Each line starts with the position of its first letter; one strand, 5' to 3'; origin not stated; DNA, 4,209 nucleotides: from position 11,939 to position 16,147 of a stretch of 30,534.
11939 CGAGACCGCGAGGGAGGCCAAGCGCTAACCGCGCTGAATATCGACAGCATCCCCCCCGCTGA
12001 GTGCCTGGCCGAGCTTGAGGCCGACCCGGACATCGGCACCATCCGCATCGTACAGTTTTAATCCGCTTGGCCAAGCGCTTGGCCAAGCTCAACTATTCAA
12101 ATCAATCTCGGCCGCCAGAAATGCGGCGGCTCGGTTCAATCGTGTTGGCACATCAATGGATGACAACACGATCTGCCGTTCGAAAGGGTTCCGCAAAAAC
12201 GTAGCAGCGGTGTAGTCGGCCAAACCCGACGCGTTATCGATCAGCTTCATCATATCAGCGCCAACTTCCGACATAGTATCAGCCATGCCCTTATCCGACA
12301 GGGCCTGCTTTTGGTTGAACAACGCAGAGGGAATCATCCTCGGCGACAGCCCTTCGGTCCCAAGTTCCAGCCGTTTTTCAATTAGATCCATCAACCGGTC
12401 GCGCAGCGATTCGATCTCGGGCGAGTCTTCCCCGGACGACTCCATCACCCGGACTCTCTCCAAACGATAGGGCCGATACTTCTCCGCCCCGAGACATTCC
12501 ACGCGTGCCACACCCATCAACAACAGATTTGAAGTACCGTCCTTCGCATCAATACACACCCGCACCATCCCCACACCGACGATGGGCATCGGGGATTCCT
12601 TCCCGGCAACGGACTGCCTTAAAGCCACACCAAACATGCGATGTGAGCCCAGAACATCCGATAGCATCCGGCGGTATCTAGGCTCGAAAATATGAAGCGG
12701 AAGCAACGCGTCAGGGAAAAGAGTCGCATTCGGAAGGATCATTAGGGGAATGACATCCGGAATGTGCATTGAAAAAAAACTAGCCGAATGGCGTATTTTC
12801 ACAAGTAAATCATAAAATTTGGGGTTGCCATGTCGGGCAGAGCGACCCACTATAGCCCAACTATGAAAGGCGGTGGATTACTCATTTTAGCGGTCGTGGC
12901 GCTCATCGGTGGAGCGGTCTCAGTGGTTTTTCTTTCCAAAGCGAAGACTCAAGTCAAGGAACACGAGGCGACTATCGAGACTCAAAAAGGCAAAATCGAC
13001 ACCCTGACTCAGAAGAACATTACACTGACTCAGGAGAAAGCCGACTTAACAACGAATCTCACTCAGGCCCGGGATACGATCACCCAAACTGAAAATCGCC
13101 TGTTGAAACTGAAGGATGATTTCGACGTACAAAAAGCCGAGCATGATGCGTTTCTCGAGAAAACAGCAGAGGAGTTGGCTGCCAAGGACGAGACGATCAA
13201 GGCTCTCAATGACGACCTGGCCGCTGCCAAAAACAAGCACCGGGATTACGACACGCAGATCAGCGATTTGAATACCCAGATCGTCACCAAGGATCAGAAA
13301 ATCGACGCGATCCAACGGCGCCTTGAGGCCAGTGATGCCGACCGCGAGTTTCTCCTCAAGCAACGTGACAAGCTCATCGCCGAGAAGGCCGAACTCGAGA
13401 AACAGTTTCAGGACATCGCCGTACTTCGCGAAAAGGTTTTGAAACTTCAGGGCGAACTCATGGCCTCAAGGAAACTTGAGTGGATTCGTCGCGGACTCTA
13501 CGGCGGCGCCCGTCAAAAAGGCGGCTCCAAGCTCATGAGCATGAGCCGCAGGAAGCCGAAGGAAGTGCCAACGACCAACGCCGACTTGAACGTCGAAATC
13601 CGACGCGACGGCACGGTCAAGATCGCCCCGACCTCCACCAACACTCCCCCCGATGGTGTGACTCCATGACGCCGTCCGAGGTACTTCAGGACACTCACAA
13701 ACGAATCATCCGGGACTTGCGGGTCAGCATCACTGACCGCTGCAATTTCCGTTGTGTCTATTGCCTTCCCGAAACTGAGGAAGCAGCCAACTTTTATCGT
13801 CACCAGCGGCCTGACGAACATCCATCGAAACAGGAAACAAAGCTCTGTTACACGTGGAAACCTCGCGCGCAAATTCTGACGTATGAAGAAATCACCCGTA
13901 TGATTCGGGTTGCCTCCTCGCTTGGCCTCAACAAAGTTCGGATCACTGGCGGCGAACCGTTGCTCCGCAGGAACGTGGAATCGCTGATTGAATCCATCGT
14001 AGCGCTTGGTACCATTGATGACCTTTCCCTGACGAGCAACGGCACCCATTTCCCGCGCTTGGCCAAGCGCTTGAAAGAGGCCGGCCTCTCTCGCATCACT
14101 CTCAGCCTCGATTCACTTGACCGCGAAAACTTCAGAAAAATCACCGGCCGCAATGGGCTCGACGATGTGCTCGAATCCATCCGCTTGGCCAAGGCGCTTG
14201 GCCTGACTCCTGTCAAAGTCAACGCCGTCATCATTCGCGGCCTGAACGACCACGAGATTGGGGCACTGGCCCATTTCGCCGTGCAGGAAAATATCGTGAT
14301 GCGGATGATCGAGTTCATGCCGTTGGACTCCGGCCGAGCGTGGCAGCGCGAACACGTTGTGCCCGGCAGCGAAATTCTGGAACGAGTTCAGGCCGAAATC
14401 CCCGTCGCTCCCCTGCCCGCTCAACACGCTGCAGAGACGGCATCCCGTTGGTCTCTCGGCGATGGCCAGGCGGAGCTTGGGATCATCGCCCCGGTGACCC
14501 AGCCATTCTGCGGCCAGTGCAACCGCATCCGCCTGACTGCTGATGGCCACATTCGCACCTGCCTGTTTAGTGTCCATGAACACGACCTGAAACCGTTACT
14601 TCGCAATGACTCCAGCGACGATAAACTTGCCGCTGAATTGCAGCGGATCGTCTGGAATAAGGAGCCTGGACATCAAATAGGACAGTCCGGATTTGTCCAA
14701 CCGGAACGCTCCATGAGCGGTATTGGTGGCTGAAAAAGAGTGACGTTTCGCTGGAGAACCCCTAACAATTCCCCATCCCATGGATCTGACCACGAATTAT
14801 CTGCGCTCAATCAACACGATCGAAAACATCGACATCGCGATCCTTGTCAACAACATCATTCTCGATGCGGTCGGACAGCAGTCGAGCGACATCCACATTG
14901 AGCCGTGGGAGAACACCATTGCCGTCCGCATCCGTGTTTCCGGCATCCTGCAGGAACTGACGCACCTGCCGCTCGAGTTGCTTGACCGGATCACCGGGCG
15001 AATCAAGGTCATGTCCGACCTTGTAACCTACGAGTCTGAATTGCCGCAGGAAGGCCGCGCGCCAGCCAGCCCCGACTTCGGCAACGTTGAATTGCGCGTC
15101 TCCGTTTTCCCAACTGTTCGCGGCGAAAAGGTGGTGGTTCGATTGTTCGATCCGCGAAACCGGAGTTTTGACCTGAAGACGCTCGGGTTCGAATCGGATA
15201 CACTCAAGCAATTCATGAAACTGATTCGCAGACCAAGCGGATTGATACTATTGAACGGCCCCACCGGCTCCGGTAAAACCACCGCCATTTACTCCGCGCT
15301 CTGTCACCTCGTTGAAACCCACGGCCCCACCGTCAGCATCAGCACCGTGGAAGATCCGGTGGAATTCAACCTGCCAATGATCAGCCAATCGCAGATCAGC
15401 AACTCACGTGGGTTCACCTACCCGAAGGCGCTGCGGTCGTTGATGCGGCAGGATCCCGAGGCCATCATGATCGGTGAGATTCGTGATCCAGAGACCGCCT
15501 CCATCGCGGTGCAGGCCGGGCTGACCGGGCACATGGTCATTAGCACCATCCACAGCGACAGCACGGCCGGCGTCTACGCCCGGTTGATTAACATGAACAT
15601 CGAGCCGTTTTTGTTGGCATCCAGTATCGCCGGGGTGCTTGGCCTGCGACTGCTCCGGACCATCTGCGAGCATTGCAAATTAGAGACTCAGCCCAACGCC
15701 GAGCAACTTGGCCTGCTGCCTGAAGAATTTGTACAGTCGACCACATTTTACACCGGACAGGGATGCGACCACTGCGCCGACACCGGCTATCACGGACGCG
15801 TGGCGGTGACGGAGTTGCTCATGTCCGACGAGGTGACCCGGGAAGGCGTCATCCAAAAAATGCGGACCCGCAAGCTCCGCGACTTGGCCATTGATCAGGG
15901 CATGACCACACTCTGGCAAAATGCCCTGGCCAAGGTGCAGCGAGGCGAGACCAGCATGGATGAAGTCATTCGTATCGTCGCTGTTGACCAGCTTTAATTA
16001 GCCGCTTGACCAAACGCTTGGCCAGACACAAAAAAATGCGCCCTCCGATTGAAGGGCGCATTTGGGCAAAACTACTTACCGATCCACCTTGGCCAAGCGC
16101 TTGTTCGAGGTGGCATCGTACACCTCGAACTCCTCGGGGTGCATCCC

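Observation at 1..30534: Highly iterated 16-bp perfect palindrome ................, about 1.1 copies per kb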

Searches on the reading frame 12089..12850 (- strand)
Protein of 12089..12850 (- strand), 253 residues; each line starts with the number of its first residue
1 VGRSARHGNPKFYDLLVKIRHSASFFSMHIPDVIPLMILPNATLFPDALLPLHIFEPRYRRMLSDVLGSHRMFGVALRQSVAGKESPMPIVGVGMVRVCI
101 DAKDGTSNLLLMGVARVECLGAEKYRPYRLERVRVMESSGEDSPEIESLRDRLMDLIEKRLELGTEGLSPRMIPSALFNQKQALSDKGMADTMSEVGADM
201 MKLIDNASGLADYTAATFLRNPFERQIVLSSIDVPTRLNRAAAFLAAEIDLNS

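Call 7: search_protein_families(library=ncbifam, proteins=[window:12089-12850:-])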
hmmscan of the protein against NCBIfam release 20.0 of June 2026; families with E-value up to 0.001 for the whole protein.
window:12089-12850:- (253 aa): 0 families

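Call 75: search_protein_families(library=pfam, proteins=[window:12089-12769:-], max_evalue=0.001)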
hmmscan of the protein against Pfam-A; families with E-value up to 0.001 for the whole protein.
window:12089-12769:- (226 aa): 1 family
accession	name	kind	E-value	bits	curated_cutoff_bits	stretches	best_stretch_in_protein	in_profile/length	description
PF02190.22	LON_substr_bdg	-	1.1e-24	87.9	28.7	1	7-218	2-198/200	ATP-dependent protease La (LON) substrate-binding domain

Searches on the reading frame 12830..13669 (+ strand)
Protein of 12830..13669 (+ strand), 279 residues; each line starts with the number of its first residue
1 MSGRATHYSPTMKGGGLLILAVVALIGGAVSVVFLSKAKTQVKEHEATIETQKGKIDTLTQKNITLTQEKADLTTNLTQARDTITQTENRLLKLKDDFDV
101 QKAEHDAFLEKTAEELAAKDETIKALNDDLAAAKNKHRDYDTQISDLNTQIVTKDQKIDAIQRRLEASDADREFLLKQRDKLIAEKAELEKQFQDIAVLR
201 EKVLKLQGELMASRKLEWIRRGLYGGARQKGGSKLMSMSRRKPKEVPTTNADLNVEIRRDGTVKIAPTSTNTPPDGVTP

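Call 7: search_protein_families(library=ncbifam, proteins=[window:12830-13669:+])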
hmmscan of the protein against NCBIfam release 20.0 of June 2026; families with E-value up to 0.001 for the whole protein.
window:12830-13669:+ (279 aa): 10 families
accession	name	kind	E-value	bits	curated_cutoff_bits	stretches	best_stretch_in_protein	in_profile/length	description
TIGR02168.1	SMC_prok_B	equivalog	9.4e-07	26.9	567.35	1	37-201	278-438/1181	chromosome segregation protein SMC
NF045780.1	TrlF_fam_ATP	equivalog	1.6e-06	27.2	350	1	40-215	495-675/944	TrlF family AAA-like ATPase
TIGR02169.1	SMC_prok_A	equivalog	6.8e-06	24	729.4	1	37-207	334-507/1165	chromosome segregation protein SMC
NF033885.1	conj_TraP_IncI1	equivalog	9.5e-06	25.5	135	1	14-156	11-149/217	conjugal transfer protein TraP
TIGR04523.1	Mplasa_alph_rch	subfamily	4.4e-05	21.6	270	1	37-197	486-651/745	helix-rich protein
NF002572.0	PRK02224.1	equivalog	0.00016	20.1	1087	0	35-122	330-416/888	DNA double-strand break repair ATPase Rad50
NF008438.0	PRK11281.1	equivalog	0.00046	18.1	991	1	35-194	48-209/1113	mechanosensitive channel MscK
NF009344.0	PRK12705.1-1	equivalog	0.00065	18.4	831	1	21-203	6-192/572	hypothetical protein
NF006543.0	PRK09039.1-2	equivalog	0.00076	19.4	305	0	17-172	27-175/350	peptidoglycan -binding protein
NF045487.1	ASRP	equivalog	0.00077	18.2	300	0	110-210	124-227/593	archaea-specific SMC-related protein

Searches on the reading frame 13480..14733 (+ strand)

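Call 7: search_protein_families(library=ncbifam, proteins=[window:13480-14733:+])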
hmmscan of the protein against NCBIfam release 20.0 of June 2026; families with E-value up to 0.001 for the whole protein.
window:13480-14733:+ (417 aa): 43 families (the best 25 are shown)
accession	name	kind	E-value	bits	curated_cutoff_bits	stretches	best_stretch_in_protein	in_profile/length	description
TIGR02666.1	moaA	equivalog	4.4e-109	364.5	284.05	2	124-417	34-336/336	GTP 3',8-cyclase MoaA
TIGR02668.1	moaA_archaeal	equivalog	2.1e-72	243.7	325.25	1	69-396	1-300/303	GTP 3',8-cyclase MoaA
NF001199.0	PRK00164.2-1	equivalog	5.5e-70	235.9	231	1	68-396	2-303/308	GTP 3',8-cyclase MoaA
NF045702.1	rSAM_GDGT_ether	equivalog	1.6e-23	83.1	450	1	134-283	117-269/486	tetraether lipid synthase Tes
NF045646.2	rSAM_Se_TrsS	equivalog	1.8e-18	66.4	490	1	82-286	90-271/441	radical SAM (seleno)protein TrsS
NF045703.1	rSAM_Tes_intein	exception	4.1e-17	61.3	1700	1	134-290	625-782/1040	tetraether lipid synthase Tes, intein-containing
NF038283.1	viperin_w_prok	equivalog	1.3e-15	57.3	180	1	84-253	8-164/281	viperin family antiviral radical SAM protein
TIGR02109.1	PQQ_syn_pqqE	equivalog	1.3e-14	54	381.35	1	129-269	33-171/358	pyrroloquinoline quinone biosynthesis protein PqqE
TIGR04055.1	rSAM_NirJ2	equivalog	2.5e-14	53.5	500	1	133-293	29-186/326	putative heme d1 biosynthesis radical SAM protein NirJ2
TIGR04466.1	rSAM_BlsE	equivalog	7.8e-13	48.6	400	1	134-251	32-147/327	cytosylglucuronate decarboxylase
TIGR04053.2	TIGR04053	equivalog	2.4e-12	46.8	395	1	128-295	33-200/366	TIGR04053 family radical SAM/SPASM domain-containing protein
NF045574.1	sacti_mat_StsB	exception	9.4e-12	44.5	625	1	133-288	125-276/466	StsB family radical SAM/SPASM domain sactipeptide maturase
NF033640.1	N_Twi_rSAM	subfamily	2e-11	43.7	170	1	73-217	106-246/398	twitch domain-containing radical SAM protein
TIGR04251.1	SCM_rSAM_ScmF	equivalog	3.1e-11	43.3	400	1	133-267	37-169/353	SynChlorMet cassette radical SAM/SPASM protein ScmF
TIGR04545.1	rSAM_ahbD_hemeb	equivalog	3.7e-11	43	500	1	128-288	25-182/339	heme b synthase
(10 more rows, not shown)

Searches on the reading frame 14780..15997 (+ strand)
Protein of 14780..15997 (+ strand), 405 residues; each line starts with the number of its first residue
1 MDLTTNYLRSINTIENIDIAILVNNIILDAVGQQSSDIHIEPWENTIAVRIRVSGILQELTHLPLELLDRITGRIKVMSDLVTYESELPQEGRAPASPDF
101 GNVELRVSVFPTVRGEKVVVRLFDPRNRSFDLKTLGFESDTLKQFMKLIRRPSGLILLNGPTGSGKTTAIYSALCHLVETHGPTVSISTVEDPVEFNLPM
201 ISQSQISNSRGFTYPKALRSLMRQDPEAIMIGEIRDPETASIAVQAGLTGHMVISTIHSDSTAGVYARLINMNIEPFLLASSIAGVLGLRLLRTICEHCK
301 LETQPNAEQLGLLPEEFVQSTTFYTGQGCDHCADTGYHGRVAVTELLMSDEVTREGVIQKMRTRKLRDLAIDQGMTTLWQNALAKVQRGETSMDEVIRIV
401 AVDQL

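Call 7: search_protein_families(library=ncbifam, proteins=[window:14780-15997:+])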
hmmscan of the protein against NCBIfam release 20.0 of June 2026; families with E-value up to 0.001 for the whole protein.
window:14780-15997:+ (405 aa): 17 families
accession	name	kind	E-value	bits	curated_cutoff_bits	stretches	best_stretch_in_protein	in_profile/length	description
TIGR02533.1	type_II_gspE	equivalog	1.7e-128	429.4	630.25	1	19-399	109-485/486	type II secretion system ATPase GspE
TIGR02538.1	type_IV_pilB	equivalog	8.1e-127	424.2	675.65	1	14-399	176-561/564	type IV-A pilus assembly ATPase PilB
NF007755.0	PRK10436.1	equivalog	1.9e-108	363.2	617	1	18-402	84-461/465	type II secretion system protein GspE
NF053534.1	T4PilAsmATPsTfpB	equivalog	6.6e-108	361.6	850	1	17-401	199-583/584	type IV pilus assembly ATPase TfpB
NF041000.1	ATPase_ComGA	equivalog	1.4e-64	217.7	300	1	25-293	2-266/267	competence type IV pilus ATPase ComGA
TIGR01420.1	pilT_fam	subfamily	4.6e-41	141.2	319.1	1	24-272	3-242/343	PilT/PilU family type 4a pilus ATPase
TIGR02525.1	plasmid_TraJ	equivalog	1.8e-23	83.2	368.3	1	131-273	131-273/372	plasmid transfer ATPase TraJ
TIGR02524.1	dot_icm_DotB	equivalog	1.1e-17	64.3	463.3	1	149-271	130-258/358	Dot/Icm type IV secretion system ATPase DotB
TIGR02788.1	VirB11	equivalog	1.2e-12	47.5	249.95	1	139-273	130-266/308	P-type DNA transfer ATPase VirB11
NF058587.1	archaellum_moto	equivalog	2.4e-12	46.4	550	1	132-272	254-396/527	archaellum flagellar ATPase motor FlaI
TIGR02782.1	TrbB_P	equivalog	6.9e-11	42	304.55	1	156-270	139-253/303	P-type conjugative transfer ATPase TrbB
TIGR03819.1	heli_sec_ATPase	hypoth_equivalog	5.1e-10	39.1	373.15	1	113-272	137-300/340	TadA family conjugal transfer-associated ATPase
NF010407.0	PRK13833.1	subfamily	1.6e-09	37.6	499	1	156-273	147-263/323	conjugal transfer protein TrbB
NF053672.1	bindosome_BasE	exception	3.9e-09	35.8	1000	1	139-269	256-388/512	bindosome assembly system ATPase subunit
NF010469.0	PRK13894.1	subfamily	2.2e-08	33.8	508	1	155-269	151-264/320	conjugal transfer ATPase TrbB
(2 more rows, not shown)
